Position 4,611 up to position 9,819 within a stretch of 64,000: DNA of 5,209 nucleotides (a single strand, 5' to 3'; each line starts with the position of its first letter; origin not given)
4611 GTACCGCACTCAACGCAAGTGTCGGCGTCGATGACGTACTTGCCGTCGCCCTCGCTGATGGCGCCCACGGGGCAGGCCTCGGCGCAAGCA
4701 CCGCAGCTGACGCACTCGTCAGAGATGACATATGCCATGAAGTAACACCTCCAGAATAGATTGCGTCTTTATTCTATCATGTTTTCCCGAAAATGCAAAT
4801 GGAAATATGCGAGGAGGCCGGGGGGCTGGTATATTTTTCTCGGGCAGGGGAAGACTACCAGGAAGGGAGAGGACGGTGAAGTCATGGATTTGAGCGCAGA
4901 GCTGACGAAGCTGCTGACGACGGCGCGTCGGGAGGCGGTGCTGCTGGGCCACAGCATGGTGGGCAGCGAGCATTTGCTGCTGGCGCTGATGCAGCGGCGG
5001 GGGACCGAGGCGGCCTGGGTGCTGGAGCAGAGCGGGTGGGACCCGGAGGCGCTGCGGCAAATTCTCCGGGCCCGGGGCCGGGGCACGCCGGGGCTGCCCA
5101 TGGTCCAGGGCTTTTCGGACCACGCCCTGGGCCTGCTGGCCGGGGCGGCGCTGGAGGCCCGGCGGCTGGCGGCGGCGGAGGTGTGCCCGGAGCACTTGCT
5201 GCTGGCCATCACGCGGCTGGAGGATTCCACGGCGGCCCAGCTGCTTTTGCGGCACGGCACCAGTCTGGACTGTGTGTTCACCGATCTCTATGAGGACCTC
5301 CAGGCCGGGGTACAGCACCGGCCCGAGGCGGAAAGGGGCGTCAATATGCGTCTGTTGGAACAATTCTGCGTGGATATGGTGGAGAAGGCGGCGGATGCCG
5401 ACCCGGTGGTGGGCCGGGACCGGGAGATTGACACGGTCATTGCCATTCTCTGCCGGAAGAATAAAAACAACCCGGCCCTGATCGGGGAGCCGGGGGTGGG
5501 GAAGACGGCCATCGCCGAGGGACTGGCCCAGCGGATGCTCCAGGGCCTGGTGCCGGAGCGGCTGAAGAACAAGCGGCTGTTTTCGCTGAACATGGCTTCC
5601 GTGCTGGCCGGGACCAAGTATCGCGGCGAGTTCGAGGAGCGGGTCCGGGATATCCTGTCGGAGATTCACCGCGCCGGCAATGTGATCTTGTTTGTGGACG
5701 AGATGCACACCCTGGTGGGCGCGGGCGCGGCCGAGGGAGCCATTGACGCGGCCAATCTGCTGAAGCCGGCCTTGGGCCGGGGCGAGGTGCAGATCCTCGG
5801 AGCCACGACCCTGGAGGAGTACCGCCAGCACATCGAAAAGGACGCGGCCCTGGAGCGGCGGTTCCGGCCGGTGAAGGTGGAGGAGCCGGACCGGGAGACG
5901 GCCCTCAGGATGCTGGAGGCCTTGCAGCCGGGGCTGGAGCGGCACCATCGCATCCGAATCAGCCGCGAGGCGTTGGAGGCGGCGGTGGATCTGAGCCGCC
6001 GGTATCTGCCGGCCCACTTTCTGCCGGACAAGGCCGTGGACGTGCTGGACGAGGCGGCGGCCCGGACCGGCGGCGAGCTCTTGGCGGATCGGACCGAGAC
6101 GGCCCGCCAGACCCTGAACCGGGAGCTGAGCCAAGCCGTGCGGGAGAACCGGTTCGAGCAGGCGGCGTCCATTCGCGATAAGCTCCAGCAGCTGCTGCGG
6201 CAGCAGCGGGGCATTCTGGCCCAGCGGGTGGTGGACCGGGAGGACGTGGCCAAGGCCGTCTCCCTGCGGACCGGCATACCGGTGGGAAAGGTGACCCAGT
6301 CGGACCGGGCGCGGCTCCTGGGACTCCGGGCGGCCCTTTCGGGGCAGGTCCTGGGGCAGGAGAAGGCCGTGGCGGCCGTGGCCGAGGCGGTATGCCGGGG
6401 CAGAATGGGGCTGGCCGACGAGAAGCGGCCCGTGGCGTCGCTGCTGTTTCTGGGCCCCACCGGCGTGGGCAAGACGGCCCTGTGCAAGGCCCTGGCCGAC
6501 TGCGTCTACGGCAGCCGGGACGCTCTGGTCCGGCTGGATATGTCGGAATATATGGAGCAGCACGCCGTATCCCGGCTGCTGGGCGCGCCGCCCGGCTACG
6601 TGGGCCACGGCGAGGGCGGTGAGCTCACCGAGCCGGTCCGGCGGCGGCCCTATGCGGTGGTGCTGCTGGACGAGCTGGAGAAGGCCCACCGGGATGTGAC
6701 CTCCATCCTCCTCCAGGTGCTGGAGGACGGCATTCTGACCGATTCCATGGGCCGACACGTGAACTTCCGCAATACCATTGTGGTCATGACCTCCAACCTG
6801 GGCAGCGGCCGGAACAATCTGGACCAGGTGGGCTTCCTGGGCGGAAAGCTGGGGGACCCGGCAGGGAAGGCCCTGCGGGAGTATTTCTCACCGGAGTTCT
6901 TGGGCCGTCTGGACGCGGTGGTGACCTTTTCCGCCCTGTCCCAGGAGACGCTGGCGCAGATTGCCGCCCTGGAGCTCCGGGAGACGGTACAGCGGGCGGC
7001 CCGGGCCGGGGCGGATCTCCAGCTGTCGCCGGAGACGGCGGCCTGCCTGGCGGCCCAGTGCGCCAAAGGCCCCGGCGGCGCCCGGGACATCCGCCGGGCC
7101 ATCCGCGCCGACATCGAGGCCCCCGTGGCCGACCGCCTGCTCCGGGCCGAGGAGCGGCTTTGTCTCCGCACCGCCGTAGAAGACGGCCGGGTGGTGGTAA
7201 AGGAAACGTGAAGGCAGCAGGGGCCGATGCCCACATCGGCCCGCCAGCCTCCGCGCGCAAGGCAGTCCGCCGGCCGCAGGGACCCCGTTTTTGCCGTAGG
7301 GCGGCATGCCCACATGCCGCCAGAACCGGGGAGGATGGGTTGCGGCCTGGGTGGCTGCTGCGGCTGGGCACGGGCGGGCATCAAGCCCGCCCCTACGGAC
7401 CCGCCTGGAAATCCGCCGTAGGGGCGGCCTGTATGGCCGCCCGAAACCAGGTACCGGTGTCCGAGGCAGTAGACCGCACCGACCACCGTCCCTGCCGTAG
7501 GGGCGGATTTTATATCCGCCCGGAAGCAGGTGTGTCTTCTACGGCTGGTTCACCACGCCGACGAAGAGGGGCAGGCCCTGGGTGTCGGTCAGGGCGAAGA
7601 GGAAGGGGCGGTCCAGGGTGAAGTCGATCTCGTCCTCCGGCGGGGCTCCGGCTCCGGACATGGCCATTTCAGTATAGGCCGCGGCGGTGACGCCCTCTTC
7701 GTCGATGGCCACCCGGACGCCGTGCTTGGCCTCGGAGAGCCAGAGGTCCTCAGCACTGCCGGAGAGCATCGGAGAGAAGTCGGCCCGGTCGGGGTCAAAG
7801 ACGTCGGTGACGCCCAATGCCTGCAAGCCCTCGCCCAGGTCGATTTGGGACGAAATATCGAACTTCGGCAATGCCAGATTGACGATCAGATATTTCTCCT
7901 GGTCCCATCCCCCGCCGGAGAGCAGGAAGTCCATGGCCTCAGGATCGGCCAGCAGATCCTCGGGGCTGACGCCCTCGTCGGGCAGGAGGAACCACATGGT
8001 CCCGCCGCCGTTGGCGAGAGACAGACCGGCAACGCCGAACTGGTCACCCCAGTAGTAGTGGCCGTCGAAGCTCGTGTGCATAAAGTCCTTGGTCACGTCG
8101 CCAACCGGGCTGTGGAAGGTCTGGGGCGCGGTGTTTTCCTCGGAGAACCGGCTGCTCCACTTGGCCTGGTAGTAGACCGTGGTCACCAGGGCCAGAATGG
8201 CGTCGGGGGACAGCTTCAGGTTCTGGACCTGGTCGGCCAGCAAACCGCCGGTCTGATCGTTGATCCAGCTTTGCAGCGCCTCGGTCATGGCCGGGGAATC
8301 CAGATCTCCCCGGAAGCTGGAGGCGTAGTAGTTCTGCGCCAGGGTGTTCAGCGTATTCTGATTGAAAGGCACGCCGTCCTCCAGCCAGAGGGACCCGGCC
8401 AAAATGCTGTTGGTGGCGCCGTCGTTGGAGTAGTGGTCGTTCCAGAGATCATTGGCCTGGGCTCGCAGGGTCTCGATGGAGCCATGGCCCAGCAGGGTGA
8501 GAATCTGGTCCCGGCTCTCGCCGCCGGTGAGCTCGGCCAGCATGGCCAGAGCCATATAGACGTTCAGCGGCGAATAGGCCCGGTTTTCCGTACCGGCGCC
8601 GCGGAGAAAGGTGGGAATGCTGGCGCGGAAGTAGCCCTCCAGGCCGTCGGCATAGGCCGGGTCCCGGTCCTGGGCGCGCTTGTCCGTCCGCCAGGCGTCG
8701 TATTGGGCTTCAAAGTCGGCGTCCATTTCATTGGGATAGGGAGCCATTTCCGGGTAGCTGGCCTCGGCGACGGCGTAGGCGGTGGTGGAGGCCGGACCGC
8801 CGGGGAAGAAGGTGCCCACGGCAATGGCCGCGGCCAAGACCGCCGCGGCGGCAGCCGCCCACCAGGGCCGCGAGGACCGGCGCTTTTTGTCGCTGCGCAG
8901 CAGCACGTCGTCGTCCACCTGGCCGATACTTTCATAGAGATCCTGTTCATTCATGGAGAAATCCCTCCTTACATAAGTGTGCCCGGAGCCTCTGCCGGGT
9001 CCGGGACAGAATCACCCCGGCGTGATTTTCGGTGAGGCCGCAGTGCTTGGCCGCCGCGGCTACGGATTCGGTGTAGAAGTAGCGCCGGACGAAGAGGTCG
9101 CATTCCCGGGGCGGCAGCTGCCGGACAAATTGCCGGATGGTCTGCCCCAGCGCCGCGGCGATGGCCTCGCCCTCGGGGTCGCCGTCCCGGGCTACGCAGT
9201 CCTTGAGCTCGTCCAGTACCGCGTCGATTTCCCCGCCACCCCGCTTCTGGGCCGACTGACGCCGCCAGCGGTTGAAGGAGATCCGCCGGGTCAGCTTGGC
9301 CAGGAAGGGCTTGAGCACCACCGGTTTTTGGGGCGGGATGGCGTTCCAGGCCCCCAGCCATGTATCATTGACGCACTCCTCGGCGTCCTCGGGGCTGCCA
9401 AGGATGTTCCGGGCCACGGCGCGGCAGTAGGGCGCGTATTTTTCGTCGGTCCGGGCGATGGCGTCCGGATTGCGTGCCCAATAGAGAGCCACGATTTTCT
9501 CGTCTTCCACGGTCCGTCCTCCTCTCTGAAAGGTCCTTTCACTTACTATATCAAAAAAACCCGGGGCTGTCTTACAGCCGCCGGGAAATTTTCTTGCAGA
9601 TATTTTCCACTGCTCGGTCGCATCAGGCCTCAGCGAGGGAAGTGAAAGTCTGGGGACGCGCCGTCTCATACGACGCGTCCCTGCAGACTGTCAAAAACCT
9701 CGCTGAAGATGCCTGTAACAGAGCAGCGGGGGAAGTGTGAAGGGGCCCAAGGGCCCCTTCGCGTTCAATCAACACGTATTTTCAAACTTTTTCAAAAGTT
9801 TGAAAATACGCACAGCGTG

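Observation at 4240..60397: GTAG-headed palindromic (REP-like) repeat family with compensatory stem variation fills the intergenic DNA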

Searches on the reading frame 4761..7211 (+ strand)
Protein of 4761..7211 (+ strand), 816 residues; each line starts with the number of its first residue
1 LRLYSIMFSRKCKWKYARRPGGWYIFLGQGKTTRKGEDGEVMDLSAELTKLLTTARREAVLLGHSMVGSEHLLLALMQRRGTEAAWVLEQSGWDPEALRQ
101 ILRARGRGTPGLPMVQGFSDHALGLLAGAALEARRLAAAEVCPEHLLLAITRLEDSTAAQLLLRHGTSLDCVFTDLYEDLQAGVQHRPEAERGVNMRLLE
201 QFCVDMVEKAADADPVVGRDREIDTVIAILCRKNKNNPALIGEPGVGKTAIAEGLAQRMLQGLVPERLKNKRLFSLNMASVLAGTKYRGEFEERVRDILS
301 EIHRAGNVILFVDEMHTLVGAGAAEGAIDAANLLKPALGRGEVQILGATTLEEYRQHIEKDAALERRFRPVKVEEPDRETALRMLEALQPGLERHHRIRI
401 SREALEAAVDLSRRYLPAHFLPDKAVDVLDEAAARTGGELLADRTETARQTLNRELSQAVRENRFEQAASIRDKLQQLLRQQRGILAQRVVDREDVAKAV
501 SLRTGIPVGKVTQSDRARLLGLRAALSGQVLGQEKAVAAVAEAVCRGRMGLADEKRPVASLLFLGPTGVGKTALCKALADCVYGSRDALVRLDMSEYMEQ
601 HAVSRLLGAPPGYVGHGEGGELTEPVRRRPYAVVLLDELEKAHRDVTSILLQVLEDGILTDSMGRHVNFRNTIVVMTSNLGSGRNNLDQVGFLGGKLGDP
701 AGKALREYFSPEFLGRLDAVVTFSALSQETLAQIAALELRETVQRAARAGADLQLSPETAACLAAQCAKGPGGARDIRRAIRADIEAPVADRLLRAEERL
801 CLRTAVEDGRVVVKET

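Call 74: search_protein_families(library=pfam, proteins=[window:4761-7211:+], max_evalue=0.00001)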
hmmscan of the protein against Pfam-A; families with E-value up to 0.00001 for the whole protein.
window:4761-7211:+ (816 aa): 13 families
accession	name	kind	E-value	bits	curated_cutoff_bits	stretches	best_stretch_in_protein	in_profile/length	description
PF07724.20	AAA_2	-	3.7e-58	196.6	27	1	556-719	1-165/166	AAA domain (Cdc48 subfamily)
PF17871.7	AAA_lid_9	-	3.1e-23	82.1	22.8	1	378-474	2-96/104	AAA lid domain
PF00004.35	AAA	-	1.7e-22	80.7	21.2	2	240-350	3-109/131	ATPase family associated with various cellular activities (AAA)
PF02861.25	Clp_N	-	3.7e-15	56.3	20.7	1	55-102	1-48/53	Clp amino terminal domain, pathogenicity island component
PF07728.20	AAA_5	-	3.3e-14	53.5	22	1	561-688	2-132/139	AAA domain (dynein-related subfamily)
PF10431.15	ClpB_D2-small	-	1.7e-11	44.4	21.9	1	726-797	1-72/81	C-terminal, D2-small domain, of ClpB protein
PF00158.32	Sigma54_activat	-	2.7e-08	34.1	20.2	0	559-668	23-130/168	Sigma-54 interaction domain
PF13401.12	AAA_22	-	1.1e-07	32.6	27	0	234-325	4-102/130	AAA domain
PF13191.12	AAA_16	-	4.2e-07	31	32.6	0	216-260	2-49/167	AAA ATPase domain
PF05621.17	TniB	-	1.2e-06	28.5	22.4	0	264-374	77-185/189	Bacterial TniB protein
PF01695.23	IstB_IS21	-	2.3e-06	27.7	24.1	0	220-259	77-116/238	IstB-like ATP binding protein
PF13238.12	AAA_18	-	4.6e-06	27.5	29.4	0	240-303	3-67/128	AAA domain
PF20720.3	nSTAND3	-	5.4e-06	26.6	27.2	0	235-261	17-43/155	Novel STAND NTPase 3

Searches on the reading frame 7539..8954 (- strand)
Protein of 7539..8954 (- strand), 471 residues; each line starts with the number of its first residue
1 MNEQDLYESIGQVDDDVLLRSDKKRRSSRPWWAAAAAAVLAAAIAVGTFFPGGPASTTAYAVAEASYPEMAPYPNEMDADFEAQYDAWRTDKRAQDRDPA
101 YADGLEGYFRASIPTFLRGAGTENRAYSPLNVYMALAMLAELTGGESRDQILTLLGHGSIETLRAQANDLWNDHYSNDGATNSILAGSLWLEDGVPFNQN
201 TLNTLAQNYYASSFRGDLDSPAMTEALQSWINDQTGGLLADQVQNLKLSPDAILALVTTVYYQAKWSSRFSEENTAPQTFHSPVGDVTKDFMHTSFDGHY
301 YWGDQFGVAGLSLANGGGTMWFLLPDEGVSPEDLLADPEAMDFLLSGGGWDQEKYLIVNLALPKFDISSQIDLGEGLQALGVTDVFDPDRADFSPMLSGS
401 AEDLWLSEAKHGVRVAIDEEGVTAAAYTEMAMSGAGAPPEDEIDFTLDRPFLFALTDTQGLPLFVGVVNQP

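Call 74: search_protein_families(library=pfam, proteins=[window:7539-8954:-], max_evalue=0.00001)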
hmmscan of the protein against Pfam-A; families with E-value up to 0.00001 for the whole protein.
window:7539-8954:- (471 aa): 1 family
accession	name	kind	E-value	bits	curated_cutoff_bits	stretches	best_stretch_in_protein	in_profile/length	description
PF00079.25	Serpin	-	3.3e-63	214.6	27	1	121-471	19-370/370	Serpin (serine protease inhibitor)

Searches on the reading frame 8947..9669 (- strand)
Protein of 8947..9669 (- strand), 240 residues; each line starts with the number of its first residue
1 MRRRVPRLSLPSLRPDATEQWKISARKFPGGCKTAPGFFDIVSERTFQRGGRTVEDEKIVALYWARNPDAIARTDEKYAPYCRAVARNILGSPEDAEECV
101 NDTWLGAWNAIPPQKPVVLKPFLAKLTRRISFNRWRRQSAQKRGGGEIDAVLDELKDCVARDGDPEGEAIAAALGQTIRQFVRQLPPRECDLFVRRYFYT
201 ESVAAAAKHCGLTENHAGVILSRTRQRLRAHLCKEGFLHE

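Call 74: search_protein_families(library=pfam, proteins=[window:8947-9669:-], max_evalue=0.00001)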
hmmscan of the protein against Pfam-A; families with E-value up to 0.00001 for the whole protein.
window:8947-9669:- (240 aa): 2 families
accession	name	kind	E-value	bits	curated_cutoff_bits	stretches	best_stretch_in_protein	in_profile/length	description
PF04542.20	Sigma70_r2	-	2.3e-11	43.8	24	1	76-139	3-69/71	Sigma-70 region 2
PF07638.17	Sigma70_ECF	-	5.7e-06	26.8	21.1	1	123-219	79-170/185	ECF sigma factor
